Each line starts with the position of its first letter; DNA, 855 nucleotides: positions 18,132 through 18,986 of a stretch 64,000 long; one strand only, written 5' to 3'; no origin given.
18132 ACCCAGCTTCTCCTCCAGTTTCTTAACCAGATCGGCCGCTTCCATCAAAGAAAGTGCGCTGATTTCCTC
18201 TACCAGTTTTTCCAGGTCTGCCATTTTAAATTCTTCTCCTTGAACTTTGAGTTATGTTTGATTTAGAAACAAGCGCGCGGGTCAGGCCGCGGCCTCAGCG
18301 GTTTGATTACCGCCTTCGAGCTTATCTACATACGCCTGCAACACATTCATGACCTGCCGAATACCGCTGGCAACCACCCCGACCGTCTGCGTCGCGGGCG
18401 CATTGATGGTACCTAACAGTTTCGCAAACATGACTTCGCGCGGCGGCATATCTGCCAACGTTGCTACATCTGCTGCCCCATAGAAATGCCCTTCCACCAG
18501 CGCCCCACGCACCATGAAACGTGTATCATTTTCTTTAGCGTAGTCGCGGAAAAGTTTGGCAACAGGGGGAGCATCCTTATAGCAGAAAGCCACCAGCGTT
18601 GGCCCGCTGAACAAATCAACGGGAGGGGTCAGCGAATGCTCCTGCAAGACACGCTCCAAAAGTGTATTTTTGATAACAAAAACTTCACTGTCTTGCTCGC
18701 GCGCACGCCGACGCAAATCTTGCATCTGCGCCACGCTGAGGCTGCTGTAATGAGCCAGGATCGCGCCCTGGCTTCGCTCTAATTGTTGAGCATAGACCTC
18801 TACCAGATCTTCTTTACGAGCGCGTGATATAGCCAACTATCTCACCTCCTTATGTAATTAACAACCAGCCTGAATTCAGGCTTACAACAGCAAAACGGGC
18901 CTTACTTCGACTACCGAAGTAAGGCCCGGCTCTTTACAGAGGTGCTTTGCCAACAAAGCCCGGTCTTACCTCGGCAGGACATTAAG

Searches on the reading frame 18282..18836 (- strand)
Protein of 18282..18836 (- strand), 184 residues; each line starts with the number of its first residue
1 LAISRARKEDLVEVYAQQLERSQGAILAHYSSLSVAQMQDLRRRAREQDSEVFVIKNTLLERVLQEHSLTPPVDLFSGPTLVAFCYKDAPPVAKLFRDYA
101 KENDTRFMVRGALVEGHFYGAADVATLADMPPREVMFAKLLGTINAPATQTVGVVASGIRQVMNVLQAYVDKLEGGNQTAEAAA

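Call 85: list_cluster_members(proteins=[window:18282-18836:-, window:15960-17663:-, window:10075-12009:-, window:45889-46665:-, window:47782-49734:+])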
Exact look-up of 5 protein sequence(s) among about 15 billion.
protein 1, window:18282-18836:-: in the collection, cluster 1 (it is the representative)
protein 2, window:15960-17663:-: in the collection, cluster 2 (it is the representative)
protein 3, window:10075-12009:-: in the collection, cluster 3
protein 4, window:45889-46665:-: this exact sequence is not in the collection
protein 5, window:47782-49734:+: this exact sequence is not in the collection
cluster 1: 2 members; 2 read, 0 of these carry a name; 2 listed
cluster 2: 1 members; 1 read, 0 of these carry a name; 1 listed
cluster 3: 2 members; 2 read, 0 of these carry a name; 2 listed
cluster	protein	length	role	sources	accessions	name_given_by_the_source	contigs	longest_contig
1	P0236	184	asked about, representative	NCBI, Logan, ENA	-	-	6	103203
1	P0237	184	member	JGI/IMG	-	-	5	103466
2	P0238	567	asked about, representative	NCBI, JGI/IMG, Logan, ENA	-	-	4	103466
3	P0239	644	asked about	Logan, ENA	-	-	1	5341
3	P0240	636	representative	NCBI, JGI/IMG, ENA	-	-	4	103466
